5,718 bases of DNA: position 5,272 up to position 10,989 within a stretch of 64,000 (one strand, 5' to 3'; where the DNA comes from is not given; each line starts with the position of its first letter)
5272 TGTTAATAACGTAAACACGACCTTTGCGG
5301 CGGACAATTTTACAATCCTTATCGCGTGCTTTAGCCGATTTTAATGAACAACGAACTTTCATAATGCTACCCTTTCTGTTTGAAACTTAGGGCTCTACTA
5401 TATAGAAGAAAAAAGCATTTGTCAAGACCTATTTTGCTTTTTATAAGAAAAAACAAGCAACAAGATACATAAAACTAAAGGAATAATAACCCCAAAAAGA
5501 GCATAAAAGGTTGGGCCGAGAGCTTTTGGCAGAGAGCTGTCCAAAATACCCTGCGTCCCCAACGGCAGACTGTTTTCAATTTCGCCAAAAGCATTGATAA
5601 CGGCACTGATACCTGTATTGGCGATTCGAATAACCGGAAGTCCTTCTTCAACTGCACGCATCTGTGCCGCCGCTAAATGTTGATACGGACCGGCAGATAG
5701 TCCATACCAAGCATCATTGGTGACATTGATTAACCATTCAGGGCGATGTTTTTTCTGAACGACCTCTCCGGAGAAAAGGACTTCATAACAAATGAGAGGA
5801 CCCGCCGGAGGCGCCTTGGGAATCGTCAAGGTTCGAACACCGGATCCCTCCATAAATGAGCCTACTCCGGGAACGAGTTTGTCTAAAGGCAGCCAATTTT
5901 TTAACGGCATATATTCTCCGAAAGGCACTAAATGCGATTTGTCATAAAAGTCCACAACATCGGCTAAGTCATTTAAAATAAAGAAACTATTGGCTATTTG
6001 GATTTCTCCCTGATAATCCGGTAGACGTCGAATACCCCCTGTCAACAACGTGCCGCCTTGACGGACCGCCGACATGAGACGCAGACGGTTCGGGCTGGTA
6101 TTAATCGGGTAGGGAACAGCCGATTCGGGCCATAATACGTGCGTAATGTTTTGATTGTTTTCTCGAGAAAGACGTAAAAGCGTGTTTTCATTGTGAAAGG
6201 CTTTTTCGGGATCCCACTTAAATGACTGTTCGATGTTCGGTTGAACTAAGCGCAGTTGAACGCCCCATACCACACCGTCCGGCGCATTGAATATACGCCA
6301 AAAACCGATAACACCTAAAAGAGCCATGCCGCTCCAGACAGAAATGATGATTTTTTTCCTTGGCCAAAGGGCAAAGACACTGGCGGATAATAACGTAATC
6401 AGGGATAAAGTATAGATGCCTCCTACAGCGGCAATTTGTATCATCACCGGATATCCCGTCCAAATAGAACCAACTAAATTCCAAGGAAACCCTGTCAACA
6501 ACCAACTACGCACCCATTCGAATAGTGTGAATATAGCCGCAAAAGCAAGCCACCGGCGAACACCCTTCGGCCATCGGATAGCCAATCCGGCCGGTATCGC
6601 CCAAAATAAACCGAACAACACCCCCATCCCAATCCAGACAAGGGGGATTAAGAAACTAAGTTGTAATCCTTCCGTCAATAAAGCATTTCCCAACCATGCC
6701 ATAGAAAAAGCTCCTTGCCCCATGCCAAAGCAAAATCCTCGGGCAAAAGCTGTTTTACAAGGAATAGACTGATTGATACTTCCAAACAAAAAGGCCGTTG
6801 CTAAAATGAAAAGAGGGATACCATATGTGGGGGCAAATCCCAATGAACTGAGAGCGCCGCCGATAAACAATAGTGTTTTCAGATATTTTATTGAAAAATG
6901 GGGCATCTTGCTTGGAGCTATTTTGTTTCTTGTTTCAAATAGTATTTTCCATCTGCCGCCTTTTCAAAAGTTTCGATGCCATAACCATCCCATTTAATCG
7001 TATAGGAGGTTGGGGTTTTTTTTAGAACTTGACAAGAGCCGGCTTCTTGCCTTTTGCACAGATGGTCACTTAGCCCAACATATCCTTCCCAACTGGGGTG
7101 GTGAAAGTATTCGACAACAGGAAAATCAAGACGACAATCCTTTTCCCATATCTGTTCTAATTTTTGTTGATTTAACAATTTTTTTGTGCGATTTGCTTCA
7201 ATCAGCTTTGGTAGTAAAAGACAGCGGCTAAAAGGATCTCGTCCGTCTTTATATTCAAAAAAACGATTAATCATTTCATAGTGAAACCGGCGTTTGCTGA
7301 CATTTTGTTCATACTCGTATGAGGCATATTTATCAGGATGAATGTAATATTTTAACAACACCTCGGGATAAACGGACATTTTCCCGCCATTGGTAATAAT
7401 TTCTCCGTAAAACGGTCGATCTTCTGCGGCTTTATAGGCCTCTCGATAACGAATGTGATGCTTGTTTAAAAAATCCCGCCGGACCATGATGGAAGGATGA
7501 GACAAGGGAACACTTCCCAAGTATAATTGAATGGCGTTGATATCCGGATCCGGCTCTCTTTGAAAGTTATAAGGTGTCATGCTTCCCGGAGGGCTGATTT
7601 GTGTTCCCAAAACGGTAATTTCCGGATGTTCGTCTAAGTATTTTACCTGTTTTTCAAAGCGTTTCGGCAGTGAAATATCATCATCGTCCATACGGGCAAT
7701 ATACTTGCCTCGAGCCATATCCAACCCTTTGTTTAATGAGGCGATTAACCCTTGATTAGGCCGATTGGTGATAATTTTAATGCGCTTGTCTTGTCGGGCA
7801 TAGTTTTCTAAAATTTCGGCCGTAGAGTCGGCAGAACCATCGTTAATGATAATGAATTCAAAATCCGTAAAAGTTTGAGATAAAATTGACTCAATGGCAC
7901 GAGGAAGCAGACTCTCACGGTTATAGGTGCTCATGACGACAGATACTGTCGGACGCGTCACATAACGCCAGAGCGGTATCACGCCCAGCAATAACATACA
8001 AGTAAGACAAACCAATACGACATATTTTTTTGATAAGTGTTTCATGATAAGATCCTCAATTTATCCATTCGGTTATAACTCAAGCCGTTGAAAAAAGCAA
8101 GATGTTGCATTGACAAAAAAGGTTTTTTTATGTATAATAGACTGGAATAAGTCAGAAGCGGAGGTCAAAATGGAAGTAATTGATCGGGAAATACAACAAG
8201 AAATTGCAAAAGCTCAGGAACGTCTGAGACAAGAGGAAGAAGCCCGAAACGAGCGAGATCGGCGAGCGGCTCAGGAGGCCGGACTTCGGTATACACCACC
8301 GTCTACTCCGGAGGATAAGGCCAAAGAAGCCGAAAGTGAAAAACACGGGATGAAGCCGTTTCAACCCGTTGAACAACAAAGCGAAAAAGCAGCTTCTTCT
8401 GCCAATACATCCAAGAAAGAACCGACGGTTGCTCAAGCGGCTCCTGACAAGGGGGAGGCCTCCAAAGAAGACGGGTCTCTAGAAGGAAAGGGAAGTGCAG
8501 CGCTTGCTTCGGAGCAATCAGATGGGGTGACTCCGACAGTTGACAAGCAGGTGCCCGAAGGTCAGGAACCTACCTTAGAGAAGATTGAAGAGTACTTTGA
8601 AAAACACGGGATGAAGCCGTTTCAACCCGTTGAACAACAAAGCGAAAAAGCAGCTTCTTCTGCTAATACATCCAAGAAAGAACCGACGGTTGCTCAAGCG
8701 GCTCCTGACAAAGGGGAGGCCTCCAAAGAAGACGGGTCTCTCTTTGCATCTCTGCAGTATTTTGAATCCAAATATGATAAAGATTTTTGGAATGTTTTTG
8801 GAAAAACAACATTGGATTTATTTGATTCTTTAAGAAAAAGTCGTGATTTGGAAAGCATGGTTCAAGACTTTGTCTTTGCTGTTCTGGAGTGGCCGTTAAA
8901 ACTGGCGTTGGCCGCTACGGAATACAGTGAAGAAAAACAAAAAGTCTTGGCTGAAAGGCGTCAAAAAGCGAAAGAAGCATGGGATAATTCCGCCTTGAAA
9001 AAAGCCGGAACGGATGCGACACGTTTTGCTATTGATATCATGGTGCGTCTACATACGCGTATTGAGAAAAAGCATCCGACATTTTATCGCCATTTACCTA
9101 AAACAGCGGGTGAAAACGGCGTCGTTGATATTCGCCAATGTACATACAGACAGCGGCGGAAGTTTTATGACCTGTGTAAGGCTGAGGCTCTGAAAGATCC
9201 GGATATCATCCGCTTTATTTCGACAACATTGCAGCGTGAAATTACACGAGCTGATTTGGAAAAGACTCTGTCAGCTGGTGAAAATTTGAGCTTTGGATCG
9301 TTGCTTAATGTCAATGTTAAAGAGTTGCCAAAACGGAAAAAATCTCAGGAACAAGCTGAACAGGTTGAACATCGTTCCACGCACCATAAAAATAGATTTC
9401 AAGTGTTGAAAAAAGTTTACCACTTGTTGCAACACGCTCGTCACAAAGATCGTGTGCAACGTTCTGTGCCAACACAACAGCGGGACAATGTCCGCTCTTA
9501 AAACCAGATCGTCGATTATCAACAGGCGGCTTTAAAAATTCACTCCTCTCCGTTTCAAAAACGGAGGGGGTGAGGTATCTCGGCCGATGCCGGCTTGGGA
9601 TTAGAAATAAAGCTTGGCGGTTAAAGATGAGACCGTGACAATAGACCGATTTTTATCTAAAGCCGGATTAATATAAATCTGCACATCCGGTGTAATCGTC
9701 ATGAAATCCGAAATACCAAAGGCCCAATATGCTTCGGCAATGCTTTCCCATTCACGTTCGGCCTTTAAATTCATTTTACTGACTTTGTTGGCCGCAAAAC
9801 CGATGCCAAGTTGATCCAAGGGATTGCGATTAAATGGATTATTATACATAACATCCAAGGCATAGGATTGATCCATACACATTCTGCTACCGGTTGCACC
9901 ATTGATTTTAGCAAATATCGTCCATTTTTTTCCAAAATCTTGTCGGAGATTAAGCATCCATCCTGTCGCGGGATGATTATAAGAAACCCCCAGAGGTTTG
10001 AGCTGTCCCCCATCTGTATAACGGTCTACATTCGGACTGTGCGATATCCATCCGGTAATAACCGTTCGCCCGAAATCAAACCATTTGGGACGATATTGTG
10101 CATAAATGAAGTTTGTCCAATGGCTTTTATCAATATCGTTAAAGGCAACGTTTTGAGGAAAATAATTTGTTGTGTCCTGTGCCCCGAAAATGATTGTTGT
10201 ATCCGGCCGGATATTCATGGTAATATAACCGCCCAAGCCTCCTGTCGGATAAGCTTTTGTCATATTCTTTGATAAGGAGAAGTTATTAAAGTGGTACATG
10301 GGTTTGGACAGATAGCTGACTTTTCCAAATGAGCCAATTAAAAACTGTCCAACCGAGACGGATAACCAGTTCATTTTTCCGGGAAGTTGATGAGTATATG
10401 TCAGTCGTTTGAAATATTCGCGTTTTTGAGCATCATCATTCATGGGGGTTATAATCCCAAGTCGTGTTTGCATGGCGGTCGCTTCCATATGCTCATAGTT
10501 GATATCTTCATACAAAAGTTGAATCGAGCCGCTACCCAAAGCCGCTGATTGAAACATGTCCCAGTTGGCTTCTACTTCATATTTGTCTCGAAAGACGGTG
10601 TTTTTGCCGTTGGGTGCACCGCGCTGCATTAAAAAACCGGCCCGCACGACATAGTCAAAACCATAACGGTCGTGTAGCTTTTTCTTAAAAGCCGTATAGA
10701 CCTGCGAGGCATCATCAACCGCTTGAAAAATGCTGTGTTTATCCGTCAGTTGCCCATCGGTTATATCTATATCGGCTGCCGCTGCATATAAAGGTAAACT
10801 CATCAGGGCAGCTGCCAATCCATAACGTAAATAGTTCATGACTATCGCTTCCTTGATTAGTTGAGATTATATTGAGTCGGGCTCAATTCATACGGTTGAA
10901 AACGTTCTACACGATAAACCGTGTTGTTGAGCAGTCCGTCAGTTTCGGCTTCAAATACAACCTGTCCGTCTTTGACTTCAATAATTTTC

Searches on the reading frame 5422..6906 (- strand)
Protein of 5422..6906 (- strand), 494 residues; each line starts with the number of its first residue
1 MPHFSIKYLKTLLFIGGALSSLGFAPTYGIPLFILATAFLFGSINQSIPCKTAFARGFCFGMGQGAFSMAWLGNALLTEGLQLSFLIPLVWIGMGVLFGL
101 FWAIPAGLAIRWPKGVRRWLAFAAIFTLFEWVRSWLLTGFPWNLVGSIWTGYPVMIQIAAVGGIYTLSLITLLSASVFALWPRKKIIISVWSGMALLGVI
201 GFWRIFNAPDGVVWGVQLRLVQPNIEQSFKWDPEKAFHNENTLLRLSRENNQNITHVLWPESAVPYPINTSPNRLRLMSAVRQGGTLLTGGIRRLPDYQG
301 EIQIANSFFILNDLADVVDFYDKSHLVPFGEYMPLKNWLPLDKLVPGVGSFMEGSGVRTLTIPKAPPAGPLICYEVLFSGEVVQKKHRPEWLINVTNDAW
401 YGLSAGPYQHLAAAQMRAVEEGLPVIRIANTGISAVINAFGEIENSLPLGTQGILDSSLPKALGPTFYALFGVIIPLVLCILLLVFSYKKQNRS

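Call 23: search_protein_families(library=pfam, proteins=[window:5422-6906:-], max_evalue=0.0001)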
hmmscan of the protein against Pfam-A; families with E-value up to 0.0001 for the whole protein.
window:5422-6906:- (494 aa): 2 families
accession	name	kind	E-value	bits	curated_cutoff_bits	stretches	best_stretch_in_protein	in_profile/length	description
PF20154.4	LNT_N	-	6.1e-25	88.7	27.1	1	17-176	2-158/159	Apolipoprotein N-acyltransferase N-terminal domain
PF00795.27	CN_hydrolase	-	1e-20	74.6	23.2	1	219-456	3-243/256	Carbon-nitrogen hydrolase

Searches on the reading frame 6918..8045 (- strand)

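Call 23: search_protein_families(library=pfam, proteins=[window:6918-8045:-], max_evalue=0.0001)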
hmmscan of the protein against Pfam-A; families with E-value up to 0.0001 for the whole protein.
window:6918-8045:- (375 aa): 3 families
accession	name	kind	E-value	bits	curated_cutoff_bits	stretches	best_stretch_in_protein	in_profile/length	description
PF00535.33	Glycos_transf_2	-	4e-40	137.9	23.3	1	35-193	1-164/168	Glycosyl transferase family 2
PF13641.12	Glyco_tranf_2_3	-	1.6e-14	54.9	27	1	32-230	1-208/230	Glycosyltransferase like family 2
PF10111.15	Glyco_tranf_2_2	-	2.6e-09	37.4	27.3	1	36-136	2-105/276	Glycosyltransferase like family 2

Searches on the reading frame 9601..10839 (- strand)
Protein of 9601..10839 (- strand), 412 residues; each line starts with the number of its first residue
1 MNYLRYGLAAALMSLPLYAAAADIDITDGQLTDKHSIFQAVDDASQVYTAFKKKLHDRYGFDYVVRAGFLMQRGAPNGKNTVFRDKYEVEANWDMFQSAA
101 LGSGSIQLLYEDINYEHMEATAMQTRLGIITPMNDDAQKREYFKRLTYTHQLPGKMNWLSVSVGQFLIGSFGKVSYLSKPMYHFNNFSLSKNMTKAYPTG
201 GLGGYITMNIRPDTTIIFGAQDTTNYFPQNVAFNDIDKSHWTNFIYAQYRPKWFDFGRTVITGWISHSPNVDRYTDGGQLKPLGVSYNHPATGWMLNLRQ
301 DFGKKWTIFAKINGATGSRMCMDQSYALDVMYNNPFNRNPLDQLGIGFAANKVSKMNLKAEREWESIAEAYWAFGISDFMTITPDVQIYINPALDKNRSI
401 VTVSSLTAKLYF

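Call 23: search_protein_families(library=pfam, proteins=[window:9601-10839:-], max_evalue=0.0001)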
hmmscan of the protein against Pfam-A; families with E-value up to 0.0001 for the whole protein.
window:9601-10839:- (412 aa): 1 family
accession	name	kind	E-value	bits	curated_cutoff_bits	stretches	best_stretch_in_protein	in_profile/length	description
PF04966.18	OprB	-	3.1e-16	60.2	22.9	1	127-398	50-358/372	Carbohydrate-selective porin, OprB family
